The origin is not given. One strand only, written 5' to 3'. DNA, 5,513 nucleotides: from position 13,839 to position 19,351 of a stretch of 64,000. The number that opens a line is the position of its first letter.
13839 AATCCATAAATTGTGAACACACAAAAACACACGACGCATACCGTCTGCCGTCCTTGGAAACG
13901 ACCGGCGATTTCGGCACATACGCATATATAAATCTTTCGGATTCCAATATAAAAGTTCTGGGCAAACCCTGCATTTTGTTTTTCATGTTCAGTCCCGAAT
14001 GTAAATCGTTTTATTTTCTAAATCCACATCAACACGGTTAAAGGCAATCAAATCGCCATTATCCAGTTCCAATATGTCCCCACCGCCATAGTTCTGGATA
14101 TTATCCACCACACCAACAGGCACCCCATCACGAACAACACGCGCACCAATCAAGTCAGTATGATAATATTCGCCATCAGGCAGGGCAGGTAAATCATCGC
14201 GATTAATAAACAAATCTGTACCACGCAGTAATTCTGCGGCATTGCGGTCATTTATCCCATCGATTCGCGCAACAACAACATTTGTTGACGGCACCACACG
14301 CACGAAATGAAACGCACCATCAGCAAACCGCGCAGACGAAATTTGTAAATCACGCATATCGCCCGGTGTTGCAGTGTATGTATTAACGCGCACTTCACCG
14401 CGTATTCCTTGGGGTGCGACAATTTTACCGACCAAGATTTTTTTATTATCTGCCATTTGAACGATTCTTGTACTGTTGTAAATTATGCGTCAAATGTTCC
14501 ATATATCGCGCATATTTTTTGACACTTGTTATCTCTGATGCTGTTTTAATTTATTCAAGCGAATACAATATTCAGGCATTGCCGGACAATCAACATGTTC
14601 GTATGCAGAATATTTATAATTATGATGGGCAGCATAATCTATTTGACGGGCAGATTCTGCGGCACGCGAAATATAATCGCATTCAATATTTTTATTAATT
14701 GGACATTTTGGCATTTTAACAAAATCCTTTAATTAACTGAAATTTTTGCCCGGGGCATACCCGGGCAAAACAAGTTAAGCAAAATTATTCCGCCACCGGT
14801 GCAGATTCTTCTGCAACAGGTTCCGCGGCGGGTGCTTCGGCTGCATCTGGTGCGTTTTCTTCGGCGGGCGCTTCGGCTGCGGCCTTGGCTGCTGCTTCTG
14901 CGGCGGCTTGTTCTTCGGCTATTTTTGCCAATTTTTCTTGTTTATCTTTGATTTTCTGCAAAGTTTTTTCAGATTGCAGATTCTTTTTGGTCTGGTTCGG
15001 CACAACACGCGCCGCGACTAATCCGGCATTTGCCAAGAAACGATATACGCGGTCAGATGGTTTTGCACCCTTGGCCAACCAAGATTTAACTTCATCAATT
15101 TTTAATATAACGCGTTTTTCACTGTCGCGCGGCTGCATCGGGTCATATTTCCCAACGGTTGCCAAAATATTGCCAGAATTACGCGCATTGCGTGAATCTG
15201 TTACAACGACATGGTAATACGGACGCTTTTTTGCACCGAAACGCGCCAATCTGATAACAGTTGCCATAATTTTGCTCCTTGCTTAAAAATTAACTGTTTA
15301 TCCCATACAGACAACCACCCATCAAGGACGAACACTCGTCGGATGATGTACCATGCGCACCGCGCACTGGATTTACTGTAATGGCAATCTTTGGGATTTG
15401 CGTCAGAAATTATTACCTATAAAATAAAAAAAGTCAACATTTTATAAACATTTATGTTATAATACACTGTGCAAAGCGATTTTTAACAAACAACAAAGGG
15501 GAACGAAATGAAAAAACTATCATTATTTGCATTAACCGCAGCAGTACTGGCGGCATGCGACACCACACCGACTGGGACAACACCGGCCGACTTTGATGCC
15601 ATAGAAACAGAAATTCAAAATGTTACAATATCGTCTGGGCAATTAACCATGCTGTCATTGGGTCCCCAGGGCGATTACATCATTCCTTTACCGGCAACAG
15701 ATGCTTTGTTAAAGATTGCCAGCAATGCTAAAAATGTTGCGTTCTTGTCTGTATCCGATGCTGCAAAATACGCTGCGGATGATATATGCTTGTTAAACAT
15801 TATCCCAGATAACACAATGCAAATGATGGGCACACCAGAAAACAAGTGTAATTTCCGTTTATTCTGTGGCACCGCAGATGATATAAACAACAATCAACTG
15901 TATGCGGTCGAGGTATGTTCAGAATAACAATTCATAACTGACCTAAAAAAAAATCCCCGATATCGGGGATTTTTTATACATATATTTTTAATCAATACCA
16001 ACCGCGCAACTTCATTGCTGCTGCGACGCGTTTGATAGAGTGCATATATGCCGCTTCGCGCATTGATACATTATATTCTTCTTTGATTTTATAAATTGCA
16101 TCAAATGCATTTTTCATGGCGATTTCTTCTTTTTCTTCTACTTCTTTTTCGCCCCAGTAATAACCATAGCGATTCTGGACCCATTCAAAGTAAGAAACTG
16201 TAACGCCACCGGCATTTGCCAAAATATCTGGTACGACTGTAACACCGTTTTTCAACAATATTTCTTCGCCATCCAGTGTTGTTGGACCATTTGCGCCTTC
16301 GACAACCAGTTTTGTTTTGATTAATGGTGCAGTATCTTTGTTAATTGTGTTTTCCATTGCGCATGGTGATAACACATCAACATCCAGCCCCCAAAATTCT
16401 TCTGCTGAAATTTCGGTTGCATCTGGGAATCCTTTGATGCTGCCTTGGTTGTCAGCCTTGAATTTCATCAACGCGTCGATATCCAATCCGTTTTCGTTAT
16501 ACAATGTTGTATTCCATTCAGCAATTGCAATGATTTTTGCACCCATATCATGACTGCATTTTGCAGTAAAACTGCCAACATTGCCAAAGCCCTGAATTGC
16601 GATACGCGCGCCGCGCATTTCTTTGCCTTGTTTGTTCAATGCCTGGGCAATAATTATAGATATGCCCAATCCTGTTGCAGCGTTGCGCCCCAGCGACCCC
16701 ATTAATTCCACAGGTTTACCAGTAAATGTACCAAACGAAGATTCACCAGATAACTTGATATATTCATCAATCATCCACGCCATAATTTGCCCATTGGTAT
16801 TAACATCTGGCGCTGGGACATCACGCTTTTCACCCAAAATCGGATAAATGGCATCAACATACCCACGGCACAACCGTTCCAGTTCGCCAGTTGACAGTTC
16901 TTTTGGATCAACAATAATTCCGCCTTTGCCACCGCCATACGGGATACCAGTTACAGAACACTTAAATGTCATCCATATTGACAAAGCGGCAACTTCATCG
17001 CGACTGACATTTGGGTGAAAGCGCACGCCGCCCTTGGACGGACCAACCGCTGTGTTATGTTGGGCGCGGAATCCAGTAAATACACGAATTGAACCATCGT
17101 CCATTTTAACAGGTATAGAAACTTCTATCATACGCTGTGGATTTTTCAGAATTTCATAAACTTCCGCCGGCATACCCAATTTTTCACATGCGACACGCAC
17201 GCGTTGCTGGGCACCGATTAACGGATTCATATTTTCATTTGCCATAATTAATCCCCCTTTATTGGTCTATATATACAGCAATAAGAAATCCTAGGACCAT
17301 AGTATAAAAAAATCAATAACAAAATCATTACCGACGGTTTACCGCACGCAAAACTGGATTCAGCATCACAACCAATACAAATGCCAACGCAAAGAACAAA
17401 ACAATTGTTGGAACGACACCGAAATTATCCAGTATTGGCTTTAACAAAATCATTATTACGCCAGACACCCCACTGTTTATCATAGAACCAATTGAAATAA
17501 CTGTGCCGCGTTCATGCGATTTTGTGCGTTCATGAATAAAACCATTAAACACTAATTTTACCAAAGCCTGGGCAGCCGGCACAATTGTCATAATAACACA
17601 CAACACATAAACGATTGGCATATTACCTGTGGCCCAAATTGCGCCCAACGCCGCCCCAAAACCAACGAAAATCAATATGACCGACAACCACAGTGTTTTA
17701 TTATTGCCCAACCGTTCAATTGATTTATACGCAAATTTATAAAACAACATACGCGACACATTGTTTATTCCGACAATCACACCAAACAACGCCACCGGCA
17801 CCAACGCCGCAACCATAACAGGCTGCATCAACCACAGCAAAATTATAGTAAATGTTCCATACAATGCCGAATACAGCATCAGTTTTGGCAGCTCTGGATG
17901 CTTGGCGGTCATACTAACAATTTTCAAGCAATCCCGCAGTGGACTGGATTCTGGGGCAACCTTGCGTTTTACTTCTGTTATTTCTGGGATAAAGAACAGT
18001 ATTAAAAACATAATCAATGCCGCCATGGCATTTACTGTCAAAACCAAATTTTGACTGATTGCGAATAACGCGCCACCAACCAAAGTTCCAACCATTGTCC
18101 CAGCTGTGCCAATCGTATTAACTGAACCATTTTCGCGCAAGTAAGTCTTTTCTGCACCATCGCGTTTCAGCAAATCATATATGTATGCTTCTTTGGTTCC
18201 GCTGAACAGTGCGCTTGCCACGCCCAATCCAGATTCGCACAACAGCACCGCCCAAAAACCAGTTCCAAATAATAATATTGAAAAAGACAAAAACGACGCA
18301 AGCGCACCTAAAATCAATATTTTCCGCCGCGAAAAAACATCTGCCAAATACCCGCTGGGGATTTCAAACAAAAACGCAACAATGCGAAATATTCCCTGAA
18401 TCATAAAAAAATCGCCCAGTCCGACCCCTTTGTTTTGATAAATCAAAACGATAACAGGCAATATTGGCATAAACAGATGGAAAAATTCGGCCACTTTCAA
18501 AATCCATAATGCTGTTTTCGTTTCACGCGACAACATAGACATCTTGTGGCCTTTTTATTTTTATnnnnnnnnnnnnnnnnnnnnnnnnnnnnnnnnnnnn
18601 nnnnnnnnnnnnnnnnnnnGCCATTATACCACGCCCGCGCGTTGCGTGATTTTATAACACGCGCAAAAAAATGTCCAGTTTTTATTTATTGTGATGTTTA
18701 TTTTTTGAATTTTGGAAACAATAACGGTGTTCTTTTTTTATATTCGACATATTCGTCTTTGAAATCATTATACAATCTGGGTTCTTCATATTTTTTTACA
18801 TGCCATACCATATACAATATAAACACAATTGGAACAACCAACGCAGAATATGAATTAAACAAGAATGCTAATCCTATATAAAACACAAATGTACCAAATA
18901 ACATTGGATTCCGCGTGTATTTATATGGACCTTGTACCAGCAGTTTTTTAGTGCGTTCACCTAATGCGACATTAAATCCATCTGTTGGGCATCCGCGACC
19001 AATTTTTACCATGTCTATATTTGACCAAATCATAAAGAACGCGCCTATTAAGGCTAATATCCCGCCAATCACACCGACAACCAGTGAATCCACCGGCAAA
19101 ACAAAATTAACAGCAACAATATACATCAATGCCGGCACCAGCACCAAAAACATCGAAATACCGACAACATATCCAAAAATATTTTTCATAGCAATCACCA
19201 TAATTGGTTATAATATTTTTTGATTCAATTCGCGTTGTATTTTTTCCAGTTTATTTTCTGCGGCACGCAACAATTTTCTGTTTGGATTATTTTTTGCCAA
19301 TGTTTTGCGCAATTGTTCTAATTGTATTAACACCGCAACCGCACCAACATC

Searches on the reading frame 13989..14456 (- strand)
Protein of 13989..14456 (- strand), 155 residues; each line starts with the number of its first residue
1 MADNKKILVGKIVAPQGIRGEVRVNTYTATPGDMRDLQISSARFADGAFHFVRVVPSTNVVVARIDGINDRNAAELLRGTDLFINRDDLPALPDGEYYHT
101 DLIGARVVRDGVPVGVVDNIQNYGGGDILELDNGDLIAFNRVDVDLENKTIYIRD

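Call 46: search_protein_families(library=pfam, proteins=[window:13989-14456:-], max_evalue=0.0001)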
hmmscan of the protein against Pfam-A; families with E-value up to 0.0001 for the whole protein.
window:13989-14456:- (155 aa): 2 families
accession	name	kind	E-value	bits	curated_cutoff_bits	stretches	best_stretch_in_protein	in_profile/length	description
PF01782.24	RimM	-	2.3e-15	57.1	23.5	1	9-88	2-84/84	RimM N-terminal domain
PF24986.1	PRC_RimM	-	7.3e-05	22.8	27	0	100-152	2-62/69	RimM PRC barrel domain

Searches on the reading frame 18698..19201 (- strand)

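Call 35: search_protein_families(library=pfam, proteins=[window:18698-19201:-], max_evalue=0.00001)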
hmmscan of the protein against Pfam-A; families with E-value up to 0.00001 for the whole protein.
window:18698-19201:- (167 aa): 1 family
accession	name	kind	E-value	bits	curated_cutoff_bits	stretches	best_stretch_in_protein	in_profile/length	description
PF04191.18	PEMT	-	7e-13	49.4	25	1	44-148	4-103/105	Phospholipid methyltransferase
